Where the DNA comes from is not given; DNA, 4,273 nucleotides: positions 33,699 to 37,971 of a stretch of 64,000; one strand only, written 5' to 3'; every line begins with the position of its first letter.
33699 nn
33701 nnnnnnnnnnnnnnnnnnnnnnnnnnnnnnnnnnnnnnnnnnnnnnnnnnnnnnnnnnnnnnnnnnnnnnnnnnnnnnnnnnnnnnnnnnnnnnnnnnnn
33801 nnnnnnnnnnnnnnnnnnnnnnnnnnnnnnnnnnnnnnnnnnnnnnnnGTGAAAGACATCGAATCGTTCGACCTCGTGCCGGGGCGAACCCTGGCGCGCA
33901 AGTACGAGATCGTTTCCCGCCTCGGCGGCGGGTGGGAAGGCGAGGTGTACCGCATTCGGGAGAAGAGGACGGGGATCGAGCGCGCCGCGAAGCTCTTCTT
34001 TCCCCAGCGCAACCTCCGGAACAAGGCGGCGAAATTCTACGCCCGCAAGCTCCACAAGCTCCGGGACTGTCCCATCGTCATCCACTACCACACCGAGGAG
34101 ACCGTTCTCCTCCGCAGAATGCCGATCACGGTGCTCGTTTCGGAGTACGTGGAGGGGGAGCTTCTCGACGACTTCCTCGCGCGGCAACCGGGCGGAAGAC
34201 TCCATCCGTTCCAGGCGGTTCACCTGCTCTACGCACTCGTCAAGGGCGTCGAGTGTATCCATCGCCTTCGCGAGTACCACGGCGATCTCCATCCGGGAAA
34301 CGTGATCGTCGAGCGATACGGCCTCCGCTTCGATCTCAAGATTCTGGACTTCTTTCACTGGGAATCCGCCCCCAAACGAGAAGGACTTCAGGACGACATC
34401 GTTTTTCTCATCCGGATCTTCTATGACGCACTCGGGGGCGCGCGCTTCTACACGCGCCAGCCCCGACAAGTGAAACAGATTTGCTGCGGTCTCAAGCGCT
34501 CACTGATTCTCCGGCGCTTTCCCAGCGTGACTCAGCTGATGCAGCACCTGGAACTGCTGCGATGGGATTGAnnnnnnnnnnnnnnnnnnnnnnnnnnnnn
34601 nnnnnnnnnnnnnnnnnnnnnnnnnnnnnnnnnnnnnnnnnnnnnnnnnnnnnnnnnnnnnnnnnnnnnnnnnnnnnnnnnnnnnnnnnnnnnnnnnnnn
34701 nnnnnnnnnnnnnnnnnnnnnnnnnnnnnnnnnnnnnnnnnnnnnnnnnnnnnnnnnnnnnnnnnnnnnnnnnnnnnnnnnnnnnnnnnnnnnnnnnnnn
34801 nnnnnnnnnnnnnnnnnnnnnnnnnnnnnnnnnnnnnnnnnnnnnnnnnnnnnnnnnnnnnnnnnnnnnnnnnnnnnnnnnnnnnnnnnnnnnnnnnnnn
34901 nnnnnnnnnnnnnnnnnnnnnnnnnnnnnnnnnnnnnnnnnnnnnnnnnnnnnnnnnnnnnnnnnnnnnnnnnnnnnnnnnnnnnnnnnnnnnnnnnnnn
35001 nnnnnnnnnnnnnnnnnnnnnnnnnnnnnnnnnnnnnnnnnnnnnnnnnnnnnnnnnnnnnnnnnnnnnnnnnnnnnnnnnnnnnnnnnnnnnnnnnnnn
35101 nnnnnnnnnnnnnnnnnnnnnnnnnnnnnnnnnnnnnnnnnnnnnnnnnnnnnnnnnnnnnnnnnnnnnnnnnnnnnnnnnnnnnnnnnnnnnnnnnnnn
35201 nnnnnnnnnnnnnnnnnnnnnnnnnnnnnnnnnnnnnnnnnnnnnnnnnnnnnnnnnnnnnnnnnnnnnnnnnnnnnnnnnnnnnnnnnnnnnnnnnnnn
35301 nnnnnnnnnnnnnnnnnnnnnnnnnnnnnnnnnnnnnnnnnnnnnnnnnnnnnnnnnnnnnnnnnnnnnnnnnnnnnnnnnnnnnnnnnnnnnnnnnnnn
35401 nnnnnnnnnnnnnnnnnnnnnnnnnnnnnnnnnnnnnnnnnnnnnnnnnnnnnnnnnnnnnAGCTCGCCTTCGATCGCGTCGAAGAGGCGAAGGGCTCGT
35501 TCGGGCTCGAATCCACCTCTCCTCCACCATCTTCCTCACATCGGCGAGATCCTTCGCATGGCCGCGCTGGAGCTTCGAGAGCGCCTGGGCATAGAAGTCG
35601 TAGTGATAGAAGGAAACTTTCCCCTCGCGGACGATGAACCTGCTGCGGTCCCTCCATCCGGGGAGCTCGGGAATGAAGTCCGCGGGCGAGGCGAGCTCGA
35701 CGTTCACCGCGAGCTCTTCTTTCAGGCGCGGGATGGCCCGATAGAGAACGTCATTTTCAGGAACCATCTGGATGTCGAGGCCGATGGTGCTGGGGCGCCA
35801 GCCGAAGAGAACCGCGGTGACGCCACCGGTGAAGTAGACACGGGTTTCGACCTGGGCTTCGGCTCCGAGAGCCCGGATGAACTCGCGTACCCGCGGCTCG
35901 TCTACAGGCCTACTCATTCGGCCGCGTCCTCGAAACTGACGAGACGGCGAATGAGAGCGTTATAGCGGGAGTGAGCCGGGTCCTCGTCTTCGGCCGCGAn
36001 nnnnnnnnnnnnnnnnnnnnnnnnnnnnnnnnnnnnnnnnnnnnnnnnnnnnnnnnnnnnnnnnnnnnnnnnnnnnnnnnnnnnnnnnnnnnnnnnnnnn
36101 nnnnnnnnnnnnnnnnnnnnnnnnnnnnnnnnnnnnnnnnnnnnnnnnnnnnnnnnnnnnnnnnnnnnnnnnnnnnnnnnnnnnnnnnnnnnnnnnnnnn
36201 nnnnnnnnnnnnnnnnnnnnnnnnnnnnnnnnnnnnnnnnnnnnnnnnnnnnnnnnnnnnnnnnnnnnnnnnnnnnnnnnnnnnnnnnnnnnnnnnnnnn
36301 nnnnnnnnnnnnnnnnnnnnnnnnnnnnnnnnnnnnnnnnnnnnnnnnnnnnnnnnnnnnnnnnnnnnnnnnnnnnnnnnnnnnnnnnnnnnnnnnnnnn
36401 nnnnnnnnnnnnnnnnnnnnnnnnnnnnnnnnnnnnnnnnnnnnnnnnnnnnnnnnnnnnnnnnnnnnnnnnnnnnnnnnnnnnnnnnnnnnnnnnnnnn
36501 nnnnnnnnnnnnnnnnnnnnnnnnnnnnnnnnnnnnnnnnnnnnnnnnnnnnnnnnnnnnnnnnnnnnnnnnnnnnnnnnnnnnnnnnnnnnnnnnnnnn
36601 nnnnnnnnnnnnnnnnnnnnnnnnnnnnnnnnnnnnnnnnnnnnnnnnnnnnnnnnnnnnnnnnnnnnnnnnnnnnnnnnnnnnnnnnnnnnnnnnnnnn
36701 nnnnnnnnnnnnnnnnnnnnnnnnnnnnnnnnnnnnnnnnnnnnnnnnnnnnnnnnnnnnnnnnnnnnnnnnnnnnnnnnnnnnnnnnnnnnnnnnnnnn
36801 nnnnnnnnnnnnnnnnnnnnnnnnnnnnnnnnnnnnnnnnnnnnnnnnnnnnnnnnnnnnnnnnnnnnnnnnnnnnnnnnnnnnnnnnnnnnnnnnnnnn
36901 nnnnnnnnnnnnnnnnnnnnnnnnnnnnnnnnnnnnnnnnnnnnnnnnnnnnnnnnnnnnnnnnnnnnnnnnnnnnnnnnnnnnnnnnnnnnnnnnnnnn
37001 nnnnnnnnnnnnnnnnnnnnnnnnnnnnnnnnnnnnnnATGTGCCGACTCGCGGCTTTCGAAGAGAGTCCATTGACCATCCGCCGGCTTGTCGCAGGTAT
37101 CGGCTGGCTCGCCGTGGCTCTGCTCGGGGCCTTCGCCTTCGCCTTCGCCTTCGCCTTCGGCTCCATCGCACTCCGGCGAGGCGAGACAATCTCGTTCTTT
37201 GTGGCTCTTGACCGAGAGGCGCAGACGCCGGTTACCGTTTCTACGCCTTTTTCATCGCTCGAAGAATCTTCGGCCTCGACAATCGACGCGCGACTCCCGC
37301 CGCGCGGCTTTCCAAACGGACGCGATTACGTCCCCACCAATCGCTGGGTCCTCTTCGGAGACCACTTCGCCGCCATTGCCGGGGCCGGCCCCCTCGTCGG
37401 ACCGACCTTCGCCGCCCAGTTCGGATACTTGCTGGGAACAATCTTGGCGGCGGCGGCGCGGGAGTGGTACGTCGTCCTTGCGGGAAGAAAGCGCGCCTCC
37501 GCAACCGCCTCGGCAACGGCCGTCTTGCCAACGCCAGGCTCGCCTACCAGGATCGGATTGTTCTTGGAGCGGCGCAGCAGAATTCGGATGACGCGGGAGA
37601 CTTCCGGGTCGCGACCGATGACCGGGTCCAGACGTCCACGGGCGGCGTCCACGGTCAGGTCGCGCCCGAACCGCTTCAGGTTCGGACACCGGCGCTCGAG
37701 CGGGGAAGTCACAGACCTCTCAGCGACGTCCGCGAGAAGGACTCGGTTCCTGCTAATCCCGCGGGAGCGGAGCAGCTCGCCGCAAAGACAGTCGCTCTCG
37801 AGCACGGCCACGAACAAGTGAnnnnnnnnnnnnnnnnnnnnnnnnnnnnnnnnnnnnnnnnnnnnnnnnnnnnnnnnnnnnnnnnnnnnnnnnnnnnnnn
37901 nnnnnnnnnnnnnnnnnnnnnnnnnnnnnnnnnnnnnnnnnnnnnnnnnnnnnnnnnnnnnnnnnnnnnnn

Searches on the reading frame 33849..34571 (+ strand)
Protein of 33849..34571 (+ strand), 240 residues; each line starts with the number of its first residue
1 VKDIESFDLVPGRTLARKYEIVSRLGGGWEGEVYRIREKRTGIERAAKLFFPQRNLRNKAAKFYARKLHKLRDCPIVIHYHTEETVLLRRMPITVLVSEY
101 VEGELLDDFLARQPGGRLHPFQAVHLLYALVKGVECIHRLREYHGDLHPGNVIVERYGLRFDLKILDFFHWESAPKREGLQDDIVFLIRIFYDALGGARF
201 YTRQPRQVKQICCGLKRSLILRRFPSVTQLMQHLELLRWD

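Call 10: search_protein_families(library=pfam, proteins=[window:33849-34571:+], max_evalue=0.01)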
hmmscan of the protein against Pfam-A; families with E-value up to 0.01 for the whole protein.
window:33849-34571:+ (240 aa): 4 families
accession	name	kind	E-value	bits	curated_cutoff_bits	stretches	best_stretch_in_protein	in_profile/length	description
PF00069.31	Pkinase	-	1.5e-13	51.2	31.7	1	19-168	1-142/263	Protein kinase domain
PF01636.29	APH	-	3.8e-06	27.3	23.2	1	22-140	2-110/239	Phosphotransferase enzyme family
PF07714.23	PK_Tyr_Ser-Thr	-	1.1e-05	25.4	23.1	1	21-168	3-146/258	Protein tyrosine and serine/threonine kinase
PF03109.22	ABC1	-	0.00086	19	22.9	1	94-168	143-211/244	ABC1 atypical kinase-like domain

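Call 12: find_encoding_contigs(protein=window:33849-34571:+, flank=6000, max_places=10)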
Protein window:33849-34571:+ (240 aa): no gene with exactly this product is on record in the collection.

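Call 44: find_homologous_proteins(query=window:33849-34571:+, max_evalue=1e-60)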
Query window:33849-34571:+ (240 aa): 3697 proteins with E <= 1e-60 among 4189 candidates; the best 120 are listed.
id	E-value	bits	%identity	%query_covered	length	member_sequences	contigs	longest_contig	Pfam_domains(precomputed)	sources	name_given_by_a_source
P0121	7.5e-160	548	100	100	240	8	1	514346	PF07714.24,PF00069.32,PF01636.30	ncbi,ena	-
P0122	8.7e-141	486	85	100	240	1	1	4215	PF07714.24,PF00069.32,PF01636.30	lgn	-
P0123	1.4e-139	482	84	100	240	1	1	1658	PF07714.24,PF00069.32,PF01636.30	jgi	jgi:tRNA A-37 threonylcarbamoyl transferase component Bud32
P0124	5.3e-138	477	85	100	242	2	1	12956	PF07714.24,PF00069.32,PF01636.30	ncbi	ncbi:MAG: protein kinase domain-containing protein [Vicinamibacteria bacterium]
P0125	6.9e-138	476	85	100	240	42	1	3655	PF07714.24,PF00069.32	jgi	jgi:tRNA A-37 threonylcarbamoyl transferase component Bud32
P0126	3.7e-137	474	85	100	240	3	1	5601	PF07714.24,PF00069.32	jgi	-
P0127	5.5e-137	473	85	100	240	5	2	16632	PF07714.24,PF00069.32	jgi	jgi:hypothetical protein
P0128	7.5e-137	473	83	100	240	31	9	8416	PF07714.24,PF00069.32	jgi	jgi:tRNA A-37 threonylcarbamoyl transferase component Bud32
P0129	1.9e-136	471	83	100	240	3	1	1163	PF07714.24,PF00069.32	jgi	jgi:tRNA A-37 threonylcarbamoyl transferase component Bud32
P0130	5.0e-136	470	85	98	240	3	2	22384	PF07714.24,PF00069.32,PF01636.30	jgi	jgi:tRNA A-37 threonylcarbamoyl transferase component Bud32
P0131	3.4e-134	464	82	100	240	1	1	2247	PF07714.24,PF00069.32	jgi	jgi:tRNA A-37 threonylcarbamoyl transferase component Bud32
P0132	4.8e-134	464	82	99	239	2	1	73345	PF07714.24,PF00069.32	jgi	jgi:serine/threonine protein kinase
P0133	5.3e-134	463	83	100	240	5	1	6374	PF07714.24,PF00069.32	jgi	jgi:hypothetical protein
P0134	7.5e-134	463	84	100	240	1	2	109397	PF07714.24,PF00069.32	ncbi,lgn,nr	ncbi:MAG TPA: protein kinase [Vicinamibacteria bacterium]|nr:protein kinase [Vicinamibacteria bacter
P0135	8.3e-133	460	83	100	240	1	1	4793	PF07714.24,PF00069.32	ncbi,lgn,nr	ncbi:MAG TPA: protein kinase [Vicinamibacteria bacterium]|nr:protein kinase [Vicinamibacteria bacter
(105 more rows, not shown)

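Call 45: find_encoding_contigs(protein=P0121, flank=2500, max_places=10)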
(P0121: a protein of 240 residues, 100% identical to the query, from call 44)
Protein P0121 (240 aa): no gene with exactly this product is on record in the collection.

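Call 46: list_cluster_members(proteins=[P0121])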
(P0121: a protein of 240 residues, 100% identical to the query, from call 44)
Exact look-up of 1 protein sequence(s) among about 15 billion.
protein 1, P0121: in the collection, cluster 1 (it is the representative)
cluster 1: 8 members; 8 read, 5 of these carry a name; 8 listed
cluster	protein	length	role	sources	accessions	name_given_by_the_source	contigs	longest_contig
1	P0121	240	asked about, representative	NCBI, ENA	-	-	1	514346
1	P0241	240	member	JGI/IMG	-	hypothetical protein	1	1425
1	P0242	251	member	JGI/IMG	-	tRNA A-37 threonylcarbamoyl transferase component Bud32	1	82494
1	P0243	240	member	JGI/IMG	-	tRNA A-37 threonylcarbamoyl transferase component Bud32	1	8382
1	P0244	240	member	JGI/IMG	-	Protein kinase domain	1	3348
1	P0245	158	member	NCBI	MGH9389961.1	MAG: protein kinase domain-containing protein, partial [Vicinamibacteria bacterium]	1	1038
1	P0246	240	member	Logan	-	-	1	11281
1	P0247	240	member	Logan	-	-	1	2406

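Call 47: find_encoding_contigs(protein=P0247, flank=2500, max_places=4)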
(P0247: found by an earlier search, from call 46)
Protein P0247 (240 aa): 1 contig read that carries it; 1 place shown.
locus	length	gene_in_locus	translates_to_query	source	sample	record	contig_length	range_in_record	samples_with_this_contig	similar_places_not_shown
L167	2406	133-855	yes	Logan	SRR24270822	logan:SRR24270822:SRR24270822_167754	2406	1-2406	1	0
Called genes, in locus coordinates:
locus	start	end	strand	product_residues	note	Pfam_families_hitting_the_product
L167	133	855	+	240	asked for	PF00069:Pkinase, PF07714:PK_Tyr_Ser-Thr (weak)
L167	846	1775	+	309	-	PF13672:PP2C_2, PF00481:PP2C (faint)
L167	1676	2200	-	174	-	PF19502:DUF6036 (weak)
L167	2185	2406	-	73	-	?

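Call 48: find_encoding_contigs(protein=P0241, flank=2500, max_places=4)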
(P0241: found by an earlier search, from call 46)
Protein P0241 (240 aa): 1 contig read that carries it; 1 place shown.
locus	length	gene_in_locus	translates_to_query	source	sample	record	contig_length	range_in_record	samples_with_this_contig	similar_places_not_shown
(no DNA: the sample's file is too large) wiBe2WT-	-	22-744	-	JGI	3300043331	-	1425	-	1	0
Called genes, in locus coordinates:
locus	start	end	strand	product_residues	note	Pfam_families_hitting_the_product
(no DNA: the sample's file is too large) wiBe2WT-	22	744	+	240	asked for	PF00069:Pkinase, PF01636:APH (faint)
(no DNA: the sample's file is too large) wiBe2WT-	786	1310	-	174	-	PF19502:DUF6036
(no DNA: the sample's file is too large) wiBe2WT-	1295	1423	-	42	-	?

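Call 50: find_encoding_contigs(protein=P0245, flank=2500, max_places=4)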
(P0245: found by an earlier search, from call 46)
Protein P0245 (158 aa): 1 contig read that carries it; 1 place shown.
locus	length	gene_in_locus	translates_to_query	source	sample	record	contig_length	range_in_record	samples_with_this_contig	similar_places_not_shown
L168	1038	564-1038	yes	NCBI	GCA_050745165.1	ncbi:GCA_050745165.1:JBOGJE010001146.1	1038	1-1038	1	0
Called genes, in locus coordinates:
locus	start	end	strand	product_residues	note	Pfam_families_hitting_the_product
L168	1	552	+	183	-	?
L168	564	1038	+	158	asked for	PF00069:Pkinase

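Call 58: search_protein_families(library=pfam, proteins=[L168:1-552:+], max_evalue=0.001)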
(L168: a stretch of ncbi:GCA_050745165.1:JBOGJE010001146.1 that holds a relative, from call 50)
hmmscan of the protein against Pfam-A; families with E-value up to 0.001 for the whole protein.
L168:1-552:+ (183 aa): 0 families

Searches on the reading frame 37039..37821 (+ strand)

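Call 10: search_protein_families(library=pfam, proteins=[window:37039-37821:+], max_evalue=0.01)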
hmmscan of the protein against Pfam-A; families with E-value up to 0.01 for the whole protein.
window:37039-37821:+ (260 aa): 1 family
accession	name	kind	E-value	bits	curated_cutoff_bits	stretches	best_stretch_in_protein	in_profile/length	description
PF02554.20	CstA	-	5.1e-20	72.1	27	1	87-136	38-94/560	Carbon starvation protein CstA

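Call 58: search_protein_families(library=pfam, proteins=[window:37039-37821:+], max_evalue=0.001)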
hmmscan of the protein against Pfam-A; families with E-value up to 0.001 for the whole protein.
window:37039-37821:+ (260 aa): 1 family
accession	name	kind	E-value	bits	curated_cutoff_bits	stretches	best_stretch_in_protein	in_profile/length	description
PF02554.20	CstA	-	5.1e-20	72.1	27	1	87-136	38-94/560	Carbon starvation protein CstA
